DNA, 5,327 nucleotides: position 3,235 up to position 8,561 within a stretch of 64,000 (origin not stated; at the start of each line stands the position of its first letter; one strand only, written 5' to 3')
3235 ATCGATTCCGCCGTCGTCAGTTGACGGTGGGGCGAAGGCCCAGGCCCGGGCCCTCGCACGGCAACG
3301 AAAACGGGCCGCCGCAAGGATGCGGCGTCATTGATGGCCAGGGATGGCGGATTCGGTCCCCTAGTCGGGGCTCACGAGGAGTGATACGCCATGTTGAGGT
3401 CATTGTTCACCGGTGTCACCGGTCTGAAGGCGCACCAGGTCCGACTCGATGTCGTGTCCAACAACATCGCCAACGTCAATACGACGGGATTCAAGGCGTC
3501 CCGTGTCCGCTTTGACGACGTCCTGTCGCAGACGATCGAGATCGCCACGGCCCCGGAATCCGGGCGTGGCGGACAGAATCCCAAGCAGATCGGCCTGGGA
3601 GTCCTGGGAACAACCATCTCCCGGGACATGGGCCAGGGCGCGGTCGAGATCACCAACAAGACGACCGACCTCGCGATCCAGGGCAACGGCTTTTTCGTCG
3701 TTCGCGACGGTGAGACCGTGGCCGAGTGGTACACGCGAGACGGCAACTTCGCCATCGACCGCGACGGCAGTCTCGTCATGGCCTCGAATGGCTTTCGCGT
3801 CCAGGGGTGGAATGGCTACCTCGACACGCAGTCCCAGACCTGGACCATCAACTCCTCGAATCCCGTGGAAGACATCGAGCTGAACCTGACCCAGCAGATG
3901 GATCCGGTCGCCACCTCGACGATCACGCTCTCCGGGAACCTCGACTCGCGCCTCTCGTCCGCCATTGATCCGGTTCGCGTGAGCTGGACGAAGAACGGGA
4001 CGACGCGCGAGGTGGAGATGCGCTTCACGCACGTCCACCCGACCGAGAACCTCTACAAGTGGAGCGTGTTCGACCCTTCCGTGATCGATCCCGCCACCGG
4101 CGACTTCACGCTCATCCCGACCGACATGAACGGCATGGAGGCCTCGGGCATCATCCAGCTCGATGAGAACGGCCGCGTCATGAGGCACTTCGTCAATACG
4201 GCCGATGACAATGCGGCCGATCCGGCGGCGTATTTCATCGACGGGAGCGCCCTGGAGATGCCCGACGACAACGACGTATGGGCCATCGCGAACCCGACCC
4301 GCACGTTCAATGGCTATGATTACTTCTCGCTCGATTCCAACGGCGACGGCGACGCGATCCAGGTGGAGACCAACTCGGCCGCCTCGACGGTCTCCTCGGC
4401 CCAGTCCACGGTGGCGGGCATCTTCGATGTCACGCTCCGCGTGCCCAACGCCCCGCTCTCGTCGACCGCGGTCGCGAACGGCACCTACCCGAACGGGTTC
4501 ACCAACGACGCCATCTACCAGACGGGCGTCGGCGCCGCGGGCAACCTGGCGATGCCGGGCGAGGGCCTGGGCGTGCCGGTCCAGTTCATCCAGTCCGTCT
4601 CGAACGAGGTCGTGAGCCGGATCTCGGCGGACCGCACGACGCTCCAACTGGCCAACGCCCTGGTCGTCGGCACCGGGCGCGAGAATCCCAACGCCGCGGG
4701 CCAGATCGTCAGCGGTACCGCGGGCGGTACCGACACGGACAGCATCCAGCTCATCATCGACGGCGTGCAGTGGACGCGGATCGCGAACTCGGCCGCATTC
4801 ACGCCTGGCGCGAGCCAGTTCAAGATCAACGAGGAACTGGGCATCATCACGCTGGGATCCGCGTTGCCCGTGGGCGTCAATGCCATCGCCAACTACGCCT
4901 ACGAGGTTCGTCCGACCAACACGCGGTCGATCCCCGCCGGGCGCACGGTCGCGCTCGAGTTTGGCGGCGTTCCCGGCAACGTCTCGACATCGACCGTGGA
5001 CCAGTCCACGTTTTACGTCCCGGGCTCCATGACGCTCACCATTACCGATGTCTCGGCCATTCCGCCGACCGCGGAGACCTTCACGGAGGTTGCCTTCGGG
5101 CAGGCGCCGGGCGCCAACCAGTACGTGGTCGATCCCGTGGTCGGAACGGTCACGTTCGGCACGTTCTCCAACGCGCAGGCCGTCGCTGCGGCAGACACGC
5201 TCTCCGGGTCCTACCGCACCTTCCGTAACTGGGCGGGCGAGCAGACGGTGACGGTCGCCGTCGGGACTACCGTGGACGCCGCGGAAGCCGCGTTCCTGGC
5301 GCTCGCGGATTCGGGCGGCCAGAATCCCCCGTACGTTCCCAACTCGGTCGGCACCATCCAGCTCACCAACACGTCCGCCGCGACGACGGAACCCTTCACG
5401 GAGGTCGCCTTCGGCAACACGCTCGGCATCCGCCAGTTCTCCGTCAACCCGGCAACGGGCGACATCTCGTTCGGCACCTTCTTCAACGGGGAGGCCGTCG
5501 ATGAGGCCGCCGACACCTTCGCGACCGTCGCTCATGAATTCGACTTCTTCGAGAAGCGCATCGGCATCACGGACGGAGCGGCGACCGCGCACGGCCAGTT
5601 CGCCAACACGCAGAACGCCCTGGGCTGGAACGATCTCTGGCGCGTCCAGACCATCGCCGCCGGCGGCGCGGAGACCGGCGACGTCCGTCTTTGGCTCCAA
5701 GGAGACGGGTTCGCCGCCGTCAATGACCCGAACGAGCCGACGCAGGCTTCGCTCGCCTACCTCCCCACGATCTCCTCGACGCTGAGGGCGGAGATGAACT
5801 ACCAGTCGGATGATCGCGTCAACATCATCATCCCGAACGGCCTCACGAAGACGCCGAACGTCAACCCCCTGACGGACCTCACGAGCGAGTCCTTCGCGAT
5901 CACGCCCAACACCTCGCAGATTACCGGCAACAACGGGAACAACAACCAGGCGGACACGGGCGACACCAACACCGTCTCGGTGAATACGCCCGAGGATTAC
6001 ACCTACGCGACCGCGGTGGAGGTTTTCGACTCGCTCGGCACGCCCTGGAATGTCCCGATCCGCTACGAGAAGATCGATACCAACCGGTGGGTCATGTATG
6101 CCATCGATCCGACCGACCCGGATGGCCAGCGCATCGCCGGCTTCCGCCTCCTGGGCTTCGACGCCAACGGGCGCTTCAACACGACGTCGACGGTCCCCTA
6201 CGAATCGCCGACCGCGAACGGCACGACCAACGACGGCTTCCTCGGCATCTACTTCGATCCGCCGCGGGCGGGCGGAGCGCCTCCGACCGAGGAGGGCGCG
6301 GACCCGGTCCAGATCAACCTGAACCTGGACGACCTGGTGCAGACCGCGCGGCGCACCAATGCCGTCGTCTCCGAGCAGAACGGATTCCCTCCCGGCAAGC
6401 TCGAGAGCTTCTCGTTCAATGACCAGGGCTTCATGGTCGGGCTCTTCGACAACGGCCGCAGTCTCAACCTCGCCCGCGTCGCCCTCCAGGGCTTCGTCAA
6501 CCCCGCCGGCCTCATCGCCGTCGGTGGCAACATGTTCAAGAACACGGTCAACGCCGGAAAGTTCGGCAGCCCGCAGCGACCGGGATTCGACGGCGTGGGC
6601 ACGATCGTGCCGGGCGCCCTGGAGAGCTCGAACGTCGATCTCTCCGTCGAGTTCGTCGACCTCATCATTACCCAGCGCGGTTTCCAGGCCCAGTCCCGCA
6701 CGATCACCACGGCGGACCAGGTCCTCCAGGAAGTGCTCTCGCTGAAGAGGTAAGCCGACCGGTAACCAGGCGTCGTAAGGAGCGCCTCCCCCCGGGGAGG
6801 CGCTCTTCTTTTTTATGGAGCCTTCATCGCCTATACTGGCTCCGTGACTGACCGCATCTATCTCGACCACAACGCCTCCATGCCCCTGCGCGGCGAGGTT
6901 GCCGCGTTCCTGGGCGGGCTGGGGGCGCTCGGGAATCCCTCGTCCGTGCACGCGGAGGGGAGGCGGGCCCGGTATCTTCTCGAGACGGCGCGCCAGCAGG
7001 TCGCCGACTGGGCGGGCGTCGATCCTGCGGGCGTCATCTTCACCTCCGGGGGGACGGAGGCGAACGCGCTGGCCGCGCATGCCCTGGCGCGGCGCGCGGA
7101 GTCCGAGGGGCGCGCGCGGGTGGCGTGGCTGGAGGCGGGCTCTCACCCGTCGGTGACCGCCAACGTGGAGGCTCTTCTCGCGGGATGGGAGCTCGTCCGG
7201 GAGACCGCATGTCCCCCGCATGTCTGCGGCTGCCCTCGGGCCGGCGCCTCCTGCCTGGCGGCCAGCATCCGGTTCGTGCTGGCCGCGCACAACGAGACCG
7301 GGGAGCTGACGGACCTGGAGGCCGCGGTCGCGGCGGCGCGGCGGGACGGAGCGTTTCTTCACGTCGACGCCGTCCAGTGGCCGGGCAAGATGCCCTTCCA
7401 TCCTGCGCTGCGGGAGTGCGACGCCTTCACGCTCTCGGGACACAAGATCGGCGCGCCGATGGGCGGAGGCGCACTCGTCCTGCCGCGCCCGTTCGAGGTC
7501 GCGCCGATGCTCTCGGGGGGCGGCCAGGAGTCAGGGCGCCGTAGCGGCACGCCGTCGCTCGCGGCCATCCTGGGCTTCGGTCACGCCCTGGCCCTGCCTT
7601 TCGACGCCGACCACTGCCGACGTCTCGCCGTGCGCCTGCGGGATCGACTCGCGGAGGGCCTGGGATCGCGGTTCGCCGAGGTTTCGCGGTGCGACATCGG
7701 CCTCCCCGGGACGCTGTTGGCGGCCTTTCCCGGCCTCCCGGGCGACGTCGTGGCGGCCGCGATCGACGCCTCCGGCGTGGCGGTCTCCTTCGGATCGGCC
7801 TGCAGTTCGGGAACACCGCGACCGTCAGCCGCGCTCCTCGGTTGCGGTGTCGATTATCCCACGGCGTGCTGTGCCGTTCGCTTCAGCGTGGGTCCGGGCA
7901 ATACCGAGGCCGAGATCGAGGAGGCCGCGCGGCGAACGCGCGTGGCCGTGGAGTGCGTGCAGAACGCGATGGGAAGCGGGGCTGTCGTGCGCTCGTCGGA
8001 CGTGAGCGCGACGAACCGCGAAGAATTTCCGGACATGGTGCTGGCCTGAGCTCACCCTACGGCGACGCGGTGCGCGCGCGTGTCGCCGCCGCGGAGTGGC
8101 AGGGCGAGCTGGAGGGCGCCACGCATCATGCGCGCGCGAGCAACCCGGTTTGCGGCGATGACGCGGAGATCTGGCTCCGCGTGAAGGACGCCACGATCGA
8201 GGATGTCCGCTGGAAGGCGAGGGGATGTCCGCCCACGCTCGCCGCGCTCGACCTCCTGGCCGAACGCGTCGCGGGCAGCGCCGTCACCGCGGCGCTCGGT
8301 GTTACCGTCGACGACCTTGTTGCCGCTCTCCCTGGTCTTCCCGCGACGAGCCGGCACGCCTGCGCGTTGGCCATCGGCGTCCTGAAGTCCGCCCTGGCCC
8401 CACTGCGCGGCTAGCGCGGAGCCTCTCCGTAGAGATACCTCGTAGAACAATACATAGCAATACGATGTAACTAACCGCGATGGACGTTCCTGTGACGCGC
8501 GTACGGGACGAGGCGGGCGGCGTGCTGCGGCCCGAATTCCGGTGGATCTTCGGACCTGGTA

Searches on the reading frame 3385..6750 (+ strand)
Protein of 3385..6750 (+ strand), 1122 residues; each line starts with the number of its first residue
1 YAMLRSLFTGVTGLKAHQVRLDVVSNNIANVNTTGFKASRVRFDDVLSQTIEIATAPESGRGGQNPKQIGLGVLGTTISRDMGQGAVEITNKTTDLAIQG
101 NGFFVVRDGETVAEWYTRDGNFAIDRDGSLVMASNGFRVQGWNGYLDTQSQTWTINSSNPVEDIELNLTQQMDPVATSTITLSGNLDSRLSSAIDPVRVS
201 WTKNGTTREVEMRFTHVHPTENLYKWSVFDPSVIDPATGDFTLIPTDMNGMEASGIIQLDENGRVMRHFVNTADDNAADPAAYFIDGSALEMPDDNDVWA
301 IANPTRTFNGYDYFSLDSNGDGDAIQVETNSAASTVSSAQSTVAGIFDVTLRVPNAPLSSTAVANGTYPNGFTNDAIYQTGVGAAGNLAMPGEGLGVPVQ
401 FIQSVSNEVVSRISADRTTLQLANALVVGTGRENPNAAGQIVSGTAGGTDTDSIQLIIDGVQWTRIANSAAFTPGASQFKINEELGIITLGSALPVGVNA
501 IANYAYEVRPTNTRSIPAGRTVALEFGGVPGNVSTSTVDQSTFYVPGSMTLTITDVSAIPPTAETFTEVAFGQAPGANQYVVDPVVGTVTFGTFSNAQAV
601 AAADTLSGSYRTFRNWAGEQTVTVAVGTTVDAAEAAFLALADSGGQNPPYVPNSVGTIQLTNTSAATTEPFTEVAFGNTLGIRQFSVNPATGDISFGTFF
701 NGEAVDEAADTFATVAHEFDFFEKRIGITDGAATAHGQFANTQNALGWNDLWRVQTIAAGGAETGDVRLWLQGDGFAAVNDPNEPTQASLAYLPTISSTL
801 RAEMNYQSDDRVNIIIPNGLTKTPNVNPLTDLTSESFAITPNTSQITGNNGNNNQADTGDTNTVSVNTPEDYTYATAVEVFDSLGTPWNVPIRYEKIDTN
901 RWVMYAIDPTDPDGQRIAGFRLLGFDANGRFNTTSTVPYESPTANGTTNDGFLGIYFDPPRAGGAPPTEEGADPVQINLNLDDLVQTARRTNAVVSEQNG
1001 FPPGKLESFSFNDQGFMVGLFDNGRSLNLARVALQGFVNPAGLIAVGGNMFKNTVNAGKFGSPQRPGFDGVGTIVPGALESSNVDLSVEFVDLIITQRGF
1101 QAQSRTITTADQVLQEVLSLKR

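Call 13: search_protein_families(library=pfam, proteins=[window:3385-6750:+], max_evalue=0.001)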
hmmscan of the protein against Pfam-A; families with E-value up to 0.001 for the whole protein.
window:3385-6750:+ (1122 aa): 4 families
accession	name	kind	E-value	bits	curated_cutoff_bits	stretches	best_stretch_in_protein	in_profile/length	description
PF06429.18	Flg_bbr_C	-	2.6e-15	56.1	23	1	1076-1120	2-46/46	Flagellar basal body rod FlgEFG protein C-terminal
PF07559.19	FlgE_D2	-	8.3e-13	49.5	22.7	1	861-1001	10-142/142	Flagellar basal body protein FlaE D2 domain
PF00460.25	Flg_bb_rod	-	1.5e-12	47.6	20.7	1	9-37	3-31/31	Flagella basal body rod protein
PF22692.1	LlgE_F_G_D1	-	1.8e-12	47.6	27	1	97-157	1-58/64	Flagellar hook protein FlgE/F/G D1 domain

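Call 99: search_protein_families(library=ncbifam, proteins=[window:3385-6750:+], max_evalue=0.00001)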
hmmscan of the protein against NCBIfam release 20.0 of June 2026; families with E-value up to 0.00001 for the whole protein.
window:3385-6750:+ (1122 aa): 25 families
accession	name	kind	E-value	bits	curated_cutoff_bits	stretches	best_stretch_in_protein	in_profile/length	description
NF004241.1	PRK05682.1-5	equivalog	4.7e-110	368.8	469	2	3-266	1-262/446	flagellar hook protein FlgE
TIGR02489.1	flgE_epsilon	equivalog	3.1e-93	313.6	412.85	2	3-189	1-193/719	flagellar hook protein FlgE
NF004238.1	PRK05682.1-1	equivalog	3.6e-84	283.4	400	2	829-1120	137-413/414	flagellar hook protein FlgE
TIGR03506.1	FlgEFG_subfam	subfamily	3.6e-77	260.5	70.25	2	6-343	2-244/351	flagellar hook-basal body complex protein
NF009278.1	PRK12636.1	equivalog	1.5e-73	247.6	350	2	3-165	1-163/263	flagellar basal body rod protein FlgG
NF004242.0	PRK05682.2-1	equivalog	3.6e-61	207.2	365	2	827-1122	137-422/422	flagellar hook protein FlgE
NF004240.1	PRK05682.1-4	equivalog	1.5e-59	202.5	472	2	843-1120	159-442/443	flagellar hook protein FlgE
NF004243.1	PRK05682.2-2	equivalog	5.9e-58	196.9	801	2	832-1122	149-420/420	flagellar hook protein FlgE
TIGR02488.1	flgG_G_neg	equivalog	2.7e-57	194.2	252.75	2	6-140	1-135/259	flagellar basal-body rod protein FlgG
NF009456.0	PRK12816.1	equivalog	1.2e-53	182.5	416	2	3-182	1-177/264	flagellar basal body rod protein FlgG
NF005286.1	PRK06803.1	equivalog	1.8e-53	182.1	467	2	864-1118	170-399/402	flagellar hook protein FlgE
NF040922.1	flgE_Caulobact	equivalog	1.6e-45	156.1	750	2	993-1122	375-505/505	flagellar hook protein FlgE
TIGR02490.1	flgF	equivalog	2.2e-41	141.8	178.5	2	8-157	2-138/218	flagellar basal-body rod protein FlgF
NF004495.0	PRK05841.1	equivalog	3.1e-35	121.8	857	2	994-1122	465-603/603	flagellar hook protein FlgE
NF009279.0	PRK12637.1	equivalog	3.7e-34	118.2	663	2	971-1119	325-471/473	flagellar hook protein FlgE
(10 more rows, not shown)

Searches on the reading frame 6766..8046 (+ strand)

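Call 13: search_protein_families(library=pfam, proteins=[window:6766-8046:+], max_evalue=0.001)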
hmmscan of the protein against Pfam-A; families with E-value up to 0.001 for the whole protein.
window:6766-8046:+ (427 aa): 1 family
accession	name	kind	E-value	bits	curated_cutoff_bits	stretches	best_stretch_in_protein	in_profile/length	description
PF00266.25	Aminotran_5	-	5.2e-36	124.8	21.5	1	31-385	1-369/371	Aminotransferase class-V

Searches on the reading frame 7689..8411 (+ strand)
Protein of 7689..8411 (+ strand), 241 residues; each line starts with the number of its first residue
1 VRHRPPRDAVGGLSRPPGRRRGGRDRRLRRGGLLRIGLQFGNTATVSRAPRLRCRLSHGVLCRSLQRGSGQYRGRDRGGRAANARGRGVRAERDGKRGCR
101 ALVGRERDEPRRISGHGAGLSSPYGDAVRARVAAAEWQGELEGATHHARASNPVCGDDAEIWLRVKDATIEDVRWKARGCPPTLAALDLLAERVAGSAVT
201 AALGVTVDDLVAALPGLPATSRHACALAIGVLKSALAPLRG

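Call 45: search_protein_families(library=pfam, proteins=[window:7689-8411:+], max_evalue=0.01)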
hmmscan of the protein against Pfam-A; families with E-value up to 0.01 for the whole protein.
window:7689-8411:+ (241 aa): 1 family
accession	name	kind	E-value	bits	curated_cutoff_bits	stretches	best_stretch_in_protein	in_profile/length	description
PF01592.21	NifU_N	-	1.8e-16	60.9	22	1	137-237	15-118/127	NifU-like N terminal domain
